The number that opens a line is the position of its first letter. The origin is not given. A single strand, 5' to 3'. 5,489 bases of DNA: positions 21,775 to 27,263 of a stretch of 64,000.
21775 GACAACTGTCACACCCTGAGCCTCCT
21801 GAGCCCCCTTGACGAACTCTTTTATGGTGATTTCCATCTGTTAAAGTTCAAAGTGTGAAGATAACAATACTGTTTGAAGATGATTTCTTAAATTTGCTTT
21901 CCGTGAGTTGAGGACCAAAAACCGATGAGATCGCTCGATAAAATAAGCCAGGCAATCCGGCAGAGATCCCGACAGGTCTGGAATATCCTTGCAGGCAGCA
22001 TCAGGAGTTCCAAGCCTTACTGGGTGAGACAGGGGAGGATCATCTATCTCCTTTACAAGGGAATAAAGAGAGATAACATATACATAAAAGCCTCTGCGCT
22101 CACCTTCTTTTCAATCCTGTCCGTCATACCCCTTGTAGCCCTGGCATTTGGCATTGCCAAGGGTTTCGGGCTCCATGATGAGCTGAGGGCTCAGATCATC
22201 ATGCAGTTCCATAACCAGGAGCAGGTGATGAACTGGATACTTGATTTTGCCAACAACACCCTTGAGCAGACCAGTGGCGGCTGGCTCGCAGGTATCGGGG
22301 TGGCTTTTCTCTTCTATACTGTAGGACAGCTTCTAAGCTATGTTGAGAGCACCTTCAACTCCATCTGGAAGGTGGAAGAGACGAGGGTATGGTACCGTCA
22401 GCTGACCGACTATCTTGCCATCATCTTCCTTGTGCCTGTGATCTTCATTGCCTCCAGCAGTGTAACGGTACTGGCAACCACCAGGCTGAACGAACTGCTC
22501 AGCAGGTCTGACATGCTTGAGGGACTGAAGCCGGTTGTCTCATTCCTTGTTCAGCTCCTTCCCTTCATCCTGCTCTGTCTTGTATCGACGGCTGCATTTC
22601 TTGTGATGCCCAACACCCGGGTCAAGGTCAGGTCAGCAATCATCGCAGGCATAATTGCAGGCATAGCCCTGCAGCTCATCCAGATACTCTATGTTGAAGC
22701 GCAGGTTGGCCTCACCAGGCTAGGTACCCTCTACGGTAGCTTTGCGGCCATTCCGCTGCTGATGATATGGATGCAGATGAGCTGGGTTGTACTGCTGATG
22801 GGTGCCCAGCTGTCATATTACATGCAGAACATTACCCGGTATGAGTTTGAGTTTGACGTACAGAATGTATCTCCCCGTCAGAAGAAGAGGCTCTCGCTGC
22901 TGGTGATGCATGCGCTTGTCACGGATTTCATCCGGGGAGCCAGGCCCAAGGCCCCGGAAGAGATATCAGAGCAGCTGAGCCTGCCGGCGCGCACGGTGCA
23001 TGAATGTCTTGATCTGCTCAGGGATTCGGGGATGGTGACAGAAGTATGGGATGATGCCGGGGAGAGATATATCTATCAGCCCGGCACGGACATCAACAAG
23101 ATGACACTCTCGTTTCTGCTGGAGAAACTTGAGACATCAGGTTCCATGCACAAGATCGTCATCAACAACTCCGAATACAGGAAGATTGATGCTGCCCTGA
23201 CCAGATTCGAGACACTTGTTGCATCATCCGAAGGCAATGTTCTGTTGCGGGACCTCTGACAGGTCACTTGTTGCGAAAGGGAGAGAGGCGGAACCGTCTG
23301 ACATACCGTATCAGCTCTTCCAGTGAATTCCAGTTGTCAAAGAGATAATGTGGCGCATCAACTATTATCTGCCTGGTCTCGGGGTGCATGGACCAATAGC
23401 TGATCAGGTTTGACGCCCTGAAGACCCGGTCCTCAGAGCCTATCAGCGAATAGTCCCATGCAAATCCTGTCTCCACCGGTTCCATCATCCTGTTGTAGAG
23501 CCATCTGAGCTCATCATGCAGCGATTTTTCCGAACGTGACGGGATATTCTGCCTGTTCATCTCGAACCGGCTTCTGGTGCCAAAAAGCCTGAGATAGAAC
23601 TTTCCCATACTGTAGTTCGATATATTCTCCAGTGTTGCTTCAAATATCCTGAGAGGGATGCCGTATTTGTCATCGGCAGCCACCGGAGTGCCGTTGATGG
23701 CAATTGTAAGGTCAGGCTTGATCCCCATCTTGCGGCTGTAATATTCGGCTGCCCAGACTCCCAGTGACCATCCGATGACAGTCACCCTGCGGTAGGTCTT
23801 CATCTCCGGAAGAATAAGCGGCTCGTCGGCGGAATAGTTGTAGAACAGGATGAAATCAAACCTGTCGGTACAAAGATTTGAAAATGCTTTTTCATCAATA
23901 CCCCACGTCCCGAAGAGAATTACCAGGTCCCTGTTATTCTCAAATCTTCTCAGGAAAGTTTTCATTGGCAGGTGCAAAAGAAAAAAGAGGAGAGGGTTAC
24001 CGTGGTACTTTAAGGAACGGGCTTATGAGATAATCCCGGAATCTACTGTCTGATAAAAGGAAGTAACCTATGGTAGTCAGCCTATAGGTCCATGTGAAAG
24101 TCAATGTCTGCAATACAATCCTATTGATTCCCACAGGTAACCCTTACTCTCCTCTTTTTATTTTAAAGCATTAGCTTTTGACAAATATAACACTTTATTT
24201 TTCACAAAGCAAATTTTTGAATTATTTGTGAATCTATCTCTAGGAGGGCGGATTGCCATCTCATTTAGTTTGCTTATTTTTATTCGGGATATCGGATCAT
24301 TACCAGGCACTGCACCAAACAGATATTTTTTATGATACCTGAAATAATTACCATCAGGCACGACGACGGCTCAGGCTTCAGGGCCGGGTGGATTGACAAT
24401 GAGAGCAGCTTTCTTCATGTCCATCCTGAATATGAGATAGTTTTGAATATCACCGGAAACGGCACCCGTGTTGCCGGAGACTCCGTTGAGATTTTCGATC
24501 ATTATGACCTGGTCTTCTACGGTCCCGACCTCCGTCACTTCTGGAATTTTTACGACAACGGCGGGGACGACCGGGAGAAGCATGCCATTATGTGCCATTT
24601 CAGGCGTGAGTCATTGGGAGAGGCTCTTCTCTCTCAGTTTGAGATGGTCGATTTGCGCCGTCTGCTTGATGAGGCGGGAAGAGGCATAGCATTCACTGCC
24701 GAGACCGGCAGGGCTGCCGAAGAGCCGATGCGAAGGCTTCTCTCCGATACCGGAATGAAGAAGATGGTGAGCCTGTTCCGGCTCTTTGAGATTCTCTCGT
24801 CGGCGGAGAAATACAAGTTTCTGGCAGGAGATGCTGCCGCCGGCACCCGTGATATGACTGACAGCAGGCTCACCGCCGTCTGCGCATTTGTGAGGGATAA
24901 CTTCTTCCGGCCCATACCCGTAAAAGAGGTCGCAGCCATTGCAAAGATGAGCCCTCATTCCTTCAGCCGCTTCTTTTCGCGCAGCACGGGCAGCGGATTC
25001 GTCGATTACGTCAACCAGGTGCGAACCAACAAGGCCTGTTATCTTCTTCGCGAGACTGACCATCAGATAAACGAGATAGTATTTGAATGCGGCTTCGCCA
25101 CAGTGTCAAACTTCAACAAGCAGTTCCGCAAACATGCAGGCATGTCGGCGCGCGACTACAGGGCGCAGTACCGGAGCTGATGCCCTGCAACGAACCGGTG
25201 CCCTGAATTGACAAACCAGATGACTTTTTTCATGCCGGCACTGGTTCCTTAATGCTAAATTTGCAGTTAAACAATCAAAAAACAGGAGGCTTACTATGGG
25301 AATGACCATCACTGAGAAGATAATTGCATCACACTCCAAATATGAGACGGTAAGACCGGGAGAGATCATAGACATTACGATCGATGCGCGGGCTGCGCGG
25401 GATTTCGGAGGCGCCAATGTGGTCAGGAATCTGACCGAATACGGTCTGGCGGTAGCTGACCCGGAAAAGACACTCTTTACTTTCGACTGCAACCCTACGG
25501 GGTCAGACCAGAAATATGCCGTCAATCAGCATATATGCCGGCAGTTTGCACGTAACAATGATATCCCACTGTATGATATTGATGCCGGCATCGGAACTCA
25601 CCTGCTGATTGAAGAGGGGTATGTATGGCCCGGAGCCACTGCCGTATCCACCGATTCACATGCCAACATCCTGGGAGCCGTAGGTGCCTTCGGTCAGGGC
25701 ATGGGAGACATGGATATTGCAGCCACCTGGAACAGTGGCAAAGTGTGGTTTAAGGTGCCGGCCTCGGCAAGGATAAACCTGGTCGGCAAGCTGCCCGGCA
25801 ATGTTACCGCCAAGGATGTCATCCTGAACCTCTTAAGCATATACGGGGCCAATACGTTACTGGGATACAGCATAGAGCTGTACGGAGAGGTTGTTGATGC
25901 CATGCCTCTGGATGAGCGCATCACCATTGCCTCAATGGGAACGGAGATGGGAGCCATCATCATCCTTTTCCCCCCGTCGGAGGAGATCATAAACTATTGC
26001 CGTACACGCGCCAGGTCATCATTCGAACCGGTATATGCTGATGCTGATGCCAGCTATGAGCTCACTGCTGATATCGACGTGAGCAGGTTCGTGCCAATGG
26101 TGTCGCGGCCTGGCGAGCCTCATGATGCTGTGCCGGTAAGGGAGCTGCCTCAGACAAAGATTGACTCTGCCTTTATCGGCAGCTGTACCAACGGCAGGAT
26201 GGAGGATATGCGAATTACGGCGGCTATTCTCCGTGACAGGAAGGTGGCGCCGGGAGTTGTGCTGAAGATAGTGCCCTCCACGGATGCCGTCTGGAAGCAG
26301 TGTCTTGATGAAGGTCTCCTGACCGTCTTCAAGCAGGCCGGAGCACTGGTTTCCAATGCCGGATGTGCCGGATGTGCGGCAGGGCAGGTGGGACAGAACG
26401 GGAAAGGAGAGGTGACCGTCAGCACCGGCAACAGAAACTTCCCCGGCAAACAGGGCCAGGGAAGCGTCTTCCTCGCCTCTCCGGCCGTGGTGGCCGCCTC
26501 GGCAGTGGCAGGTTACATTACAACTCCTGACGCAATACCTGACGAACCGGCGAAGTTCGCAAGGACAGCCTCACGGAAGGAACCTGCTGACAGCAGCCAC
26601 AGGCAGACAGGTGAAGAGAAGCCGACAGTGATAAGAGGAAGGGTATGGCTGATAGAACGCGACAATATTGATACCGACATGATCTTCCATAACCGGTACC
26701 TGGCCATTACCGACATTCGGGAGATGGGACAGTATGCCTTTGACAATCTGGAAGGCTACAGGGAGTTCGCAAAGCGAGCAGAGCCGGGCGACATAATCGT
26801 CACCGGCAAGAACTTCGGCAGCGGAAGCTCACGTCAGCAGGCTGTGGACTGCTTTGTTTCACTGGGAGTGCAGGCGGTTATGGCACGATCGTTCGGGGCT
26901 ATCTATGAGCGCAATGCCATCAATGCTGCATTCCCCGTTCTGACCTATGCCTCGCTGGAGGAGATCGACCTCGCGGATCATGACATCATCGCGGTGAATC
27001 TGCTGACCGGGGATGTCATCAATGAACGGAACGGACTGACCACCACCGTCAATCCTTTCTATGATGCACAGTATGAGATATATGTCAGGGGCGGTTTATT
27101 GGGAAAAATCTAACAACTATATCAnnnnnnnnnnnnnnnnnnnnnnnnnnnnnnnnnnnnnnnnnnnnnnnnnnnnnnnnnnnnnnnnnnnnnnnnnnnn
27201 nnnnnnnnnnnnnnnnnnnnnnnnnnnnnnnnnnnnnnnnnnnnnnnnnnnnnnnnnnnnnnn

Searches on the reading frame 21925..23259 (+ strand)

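Call 70: search_protein_families(library=pfam, proteins=[window:21925-23259:+], max_evalue=0.00001)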
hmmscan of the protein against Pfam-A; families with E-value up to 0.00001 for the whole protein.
window:21925-23259:+ (444 aa): 1 family
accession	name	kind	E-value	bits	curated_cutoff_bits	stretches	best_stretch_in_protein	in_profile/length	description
PF03631.20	Virul_fac_BrkB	-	6e-45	154.3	33.7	1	49-302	2-257/259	Virulence factor BrkB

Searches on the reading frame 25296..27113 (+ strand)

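Call 70: search_protein_families(library=pfam, proteins=[window:25296-27113:+], max_evalue=0.00001)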
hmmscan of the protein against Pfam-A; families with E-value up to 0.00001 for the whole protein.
window:25296-27113:+ (605 aa): 2 families
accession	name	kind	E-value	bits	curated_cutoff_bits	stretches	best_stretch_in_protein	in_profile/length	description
PF00330.25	Aconitase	-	1.4e-84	285.2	28.7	1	7-406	1-463/463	Aconitase family (aconitate hydratase)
PF00694.25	Aconitase_C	-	2.3e-13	51.1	22.8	1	481-546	62-123/131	Aconitase C-terminal domain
